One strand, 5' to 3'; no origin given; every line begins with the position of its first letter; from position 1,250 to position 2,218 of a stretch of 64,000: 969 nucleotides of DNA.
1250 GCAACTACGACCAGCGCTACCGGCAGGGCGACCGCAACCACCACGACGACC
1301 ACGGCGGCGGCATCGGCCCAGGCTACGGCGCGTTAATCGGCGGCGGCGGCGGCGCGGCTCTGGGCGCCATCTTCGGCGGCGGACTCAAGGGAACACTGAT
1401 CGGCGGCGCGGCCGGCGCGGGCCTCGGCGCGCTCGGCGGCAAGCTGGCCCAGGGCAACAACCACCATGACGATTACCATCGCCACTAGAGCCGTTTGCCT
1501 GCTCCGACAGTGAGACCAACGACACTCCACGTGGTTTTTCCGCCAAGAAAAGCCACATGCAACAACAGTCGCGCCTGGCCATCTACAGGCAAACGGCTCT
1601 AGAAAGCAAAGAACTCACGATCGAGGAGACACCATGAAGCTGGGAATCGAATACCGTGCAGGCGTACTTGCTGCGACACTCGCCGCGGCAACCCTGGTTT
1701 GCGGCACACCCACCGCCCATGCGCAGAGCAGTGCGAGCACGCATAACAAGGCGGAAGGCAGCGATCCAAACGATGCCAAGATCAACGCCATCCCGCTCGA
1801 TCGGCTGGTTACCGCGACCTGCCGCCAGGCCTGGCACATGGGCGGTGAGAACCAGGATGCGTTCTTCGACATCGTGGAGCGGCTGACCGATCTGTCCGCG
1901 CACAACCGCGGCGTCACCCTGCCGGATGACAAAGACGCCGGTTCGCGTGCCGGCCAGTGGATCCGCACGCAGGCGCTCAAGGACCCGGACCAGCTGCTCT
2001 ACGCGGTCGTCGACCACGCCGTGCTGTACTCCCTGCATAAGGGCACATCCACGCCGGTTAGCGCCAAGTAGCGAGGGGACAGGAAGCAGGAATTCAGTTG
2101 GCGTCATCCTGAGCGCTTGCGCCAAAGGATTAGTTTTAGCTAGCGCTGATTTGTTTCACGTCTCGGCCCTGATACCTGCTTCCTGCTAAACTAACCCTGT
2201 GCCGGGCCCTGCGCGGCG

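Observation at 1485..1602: Structured ~115-bp repeat family with covarying outer stems and a conserved core hairpin (copy A)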

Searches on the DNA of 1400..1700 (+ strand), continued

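Call 50: search_with_rna_model(model_id=R1, sources=[L130, L131, L132, L133, L134, L135, L136, L137, L138, L139, L140, L141, L142, L143, L144, L145, L146, L147, L148, L149, L150, L151, L152, L153, L154, L155, L156, L157, L158, L159, L160, L161, L162, L163, L164, L165, L166, L167, L168, L169, L170, L171, L172, L173, L174, L175, L176, L177, L178, L179, L180, L181], max_evalue=0.01)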
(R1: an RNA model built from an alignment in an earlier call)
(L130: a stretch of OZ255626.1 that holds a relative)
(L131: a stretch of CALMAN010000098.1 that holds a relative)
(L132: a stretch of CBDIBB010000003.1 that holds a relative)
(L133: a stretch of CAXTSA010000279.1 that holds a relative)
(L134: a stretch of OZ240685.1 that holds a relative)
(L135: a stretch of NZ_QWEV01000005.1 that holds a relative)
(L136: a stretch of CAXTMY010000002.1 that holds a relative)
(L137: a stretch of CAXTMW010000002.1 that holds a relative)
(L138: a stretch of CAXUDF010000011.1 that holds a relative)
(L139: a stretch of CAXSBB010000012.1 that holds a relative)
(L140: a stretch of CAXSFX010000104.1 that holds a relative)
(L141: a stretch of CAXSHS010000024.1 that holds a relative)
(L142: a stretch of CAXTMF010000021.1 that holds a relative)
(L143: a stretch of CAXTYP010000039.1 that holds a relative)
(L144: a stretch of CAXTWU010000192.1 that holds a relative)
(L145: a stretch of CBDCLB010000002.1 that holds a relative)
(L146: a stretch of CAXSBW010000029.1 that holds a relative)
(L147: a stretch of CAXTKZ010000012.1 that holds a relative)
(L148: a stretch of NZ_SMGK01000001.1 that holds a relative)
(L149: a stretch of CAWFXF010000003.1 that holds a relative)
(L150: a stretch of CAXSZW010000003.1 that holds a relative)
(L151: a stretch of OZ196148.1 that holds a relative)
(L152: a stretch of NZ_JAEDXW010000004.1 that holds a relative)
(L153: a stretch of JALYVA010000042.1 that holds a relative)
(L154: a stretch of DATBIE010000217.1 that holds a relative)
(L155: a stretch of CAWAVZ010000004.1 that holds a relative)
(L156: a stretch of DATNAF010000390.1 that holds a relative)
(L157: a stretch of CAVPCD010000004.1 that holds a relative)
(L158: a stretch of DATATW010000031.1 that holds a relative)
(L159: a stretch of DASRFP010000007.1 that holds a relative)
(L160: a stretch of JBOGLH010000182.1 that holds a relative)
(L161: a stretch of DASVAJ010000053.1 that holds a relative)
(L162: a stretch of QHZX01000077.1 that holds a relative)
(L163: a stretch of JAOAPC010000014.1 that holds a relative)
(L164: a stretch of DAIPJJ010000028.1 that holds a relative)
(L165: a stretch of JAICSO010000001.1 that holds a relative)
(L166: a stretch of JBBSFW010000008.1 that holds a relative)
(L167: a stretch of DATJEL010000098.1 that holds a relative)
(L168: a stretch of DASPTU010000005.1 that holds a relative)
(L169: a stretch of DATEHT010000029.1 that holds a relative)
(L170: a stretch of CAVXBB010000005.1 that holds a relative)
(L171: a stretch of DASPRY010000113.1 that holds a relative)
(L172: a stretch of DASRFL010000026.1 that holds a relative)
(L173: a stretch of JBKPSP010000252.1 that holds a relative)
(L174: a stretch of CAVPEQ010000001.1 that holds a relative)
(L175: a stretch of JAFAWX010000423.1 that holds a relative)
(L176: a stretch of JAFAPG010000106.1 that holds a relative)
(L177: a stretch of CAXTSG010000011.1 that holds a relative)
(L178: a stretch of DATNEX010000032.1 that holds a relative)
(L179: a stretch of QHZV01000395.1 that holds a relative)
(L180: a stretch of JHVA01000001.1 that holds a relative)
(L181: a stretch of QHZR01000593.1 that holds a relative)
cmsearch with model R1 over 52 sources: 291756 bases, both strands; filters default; matches with E-value up to 0.01: 2.
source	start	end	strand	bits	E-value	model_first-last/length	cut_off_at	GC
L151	4811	4932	-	62.2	8.6e-11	1-124/124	no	0.46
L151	4811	4932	+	47.4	1.4e-07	1-124/124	no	0.46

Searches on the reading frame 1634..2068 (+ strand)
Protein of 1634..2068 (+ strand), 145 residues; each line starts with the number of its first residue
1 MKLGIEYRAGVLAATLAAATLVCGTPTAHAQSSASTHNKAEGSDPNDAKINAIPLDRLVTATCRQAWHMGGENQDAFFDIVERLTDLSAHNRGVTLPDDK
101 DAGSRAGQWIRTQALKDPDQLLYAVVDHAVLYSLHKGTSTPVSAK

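Call 32: find_related_loci(query=window:1634-2068:+, collection=genome_contigs, flank=3000)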
Query window:1634-2068:+ (145 aa) in genome_contigs; peptide patterns used: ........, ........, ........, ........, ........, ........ (x = any residue, [..] = any of these).
246 stretches matched a pattern; 19 encode a relative of the query (tblastn E <= 1e-3); 19 distinct loci.
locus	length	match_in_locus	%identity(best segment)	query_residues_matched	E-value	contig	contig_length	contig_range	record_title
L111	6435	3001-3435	87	1-145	2e-86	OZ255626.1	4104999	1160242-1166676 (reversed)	MAG: Acidobacteriaceae bacterium isolate 0f59fdaa-c93a-476d-9483-ed39786ec762 genome assembly, chromosome: 1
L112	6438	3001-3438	76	1-145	4e-71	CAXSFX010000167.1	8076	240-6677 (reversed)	MAG: uncultured Acidobacteriaceae bacterium isolate private_VT22_metawrap_bin.8 genome assembly, contig: private_VT22_me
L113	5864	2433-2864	74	1-145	2e-69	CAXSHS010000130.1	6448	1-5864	MAG: uncultured Acidobacteriaceae bacterium isolate private_X3_metawrap_bin.4 genome assembly, contig: private_X3_metawr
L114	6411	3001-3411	77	10-145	8e-69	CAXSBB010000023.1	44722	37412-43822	MAG: uncultured Acidobacteriaceae bacterium isolate private_X3_metawrap_bin.2 genome assembly, contig: private_X3_metawr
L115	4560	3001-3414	72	1-137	9e-64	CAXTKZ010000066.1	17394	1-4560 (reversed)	MAG TPA_asm: uncultured Acidobacteriaceae bacterium isolate public_SRR13125477_metawrap_bin.1 genome assembly, contig: p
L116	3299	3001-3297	79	40-138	1e-52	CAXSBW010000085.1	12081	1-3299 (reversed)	MAG: uncultured Acidobacteriaceae bacterium isolate private_X16_metawrap_bin.1 genome assembly, contig: private_X16_meta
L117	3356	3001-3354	66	5-121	4e-49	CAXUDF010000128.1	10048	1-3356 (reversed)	MAG TPA_asm: uncultured Acidobacteriaceae bacterium isolate private_T1914_metawrap_bin.2 genome assembly, contig: privat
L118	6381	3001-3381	62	14-138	3e-49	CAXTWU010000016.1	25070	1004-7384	MAG TPA_asm: uncultured Acidobacteriaceae bacterium isolate public_SRR14722095_metawrap_bin.1 genome assembly, contig: p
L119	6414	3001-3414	56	1-144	6e-49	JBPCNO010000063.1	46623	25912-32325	MAG: Acidobacteriaceae bacterium isolate TH_ant_mag_132 S1Ck127_2679156_flag_1_multi_8.0000_len_46623, whole genome shot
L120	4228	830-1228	58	1-137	3e-47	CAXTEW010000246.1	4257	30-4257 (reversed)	MAG TPA_asm: uncultured Acidobacteriaceae bacterium isolate private_T1867_metawrap_bin.1 genome assembly, contig: privat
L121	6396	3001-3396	57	5-145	4e-46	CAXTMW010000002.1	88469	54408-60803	MAG TPA_asm: uncultured Acidobacteriaceae bacterium isolate public_SRR14722157_metawrap_bin.1 genome assembly, contig: p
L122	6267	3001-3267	73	55-143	3e-44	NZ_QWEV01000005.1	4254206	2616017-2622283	Acidipila sp. EB88 Ga0247407_15, whole genome shotgun sequence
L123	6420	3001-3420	53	9-141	8e-44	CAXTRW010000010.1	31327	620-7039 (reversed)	MAG TPA_asm: uncultured Acidobacteriaceae bacterium isolate public_SRR14721966_metawrap_bin.3 genome assembly, contig: p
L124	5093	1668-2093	52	5-141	3e-38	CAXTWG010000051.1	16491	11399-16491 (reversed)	MAG TPA_asm: uncultured Acidobacteriaceae bacterium isolate public_SRR14722046_metawrap_bin.1 genome assembly, contig: p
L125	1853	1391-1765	48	12-132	1e-31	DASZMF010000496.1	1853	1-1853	MAG TPA_asm: Candidatus Angelobacter sp. isolate SMAG_U5884 k141_2590048, whole genome shotgun sequence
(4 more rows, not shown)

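Call 65: search_protein_families(library=pfam, proteins=[window:1634-2068:+], max_evalue=0.01)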
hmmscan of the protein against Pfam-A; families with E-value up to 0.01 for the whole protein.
window:1634-2068:+ (145 aa): 0 families
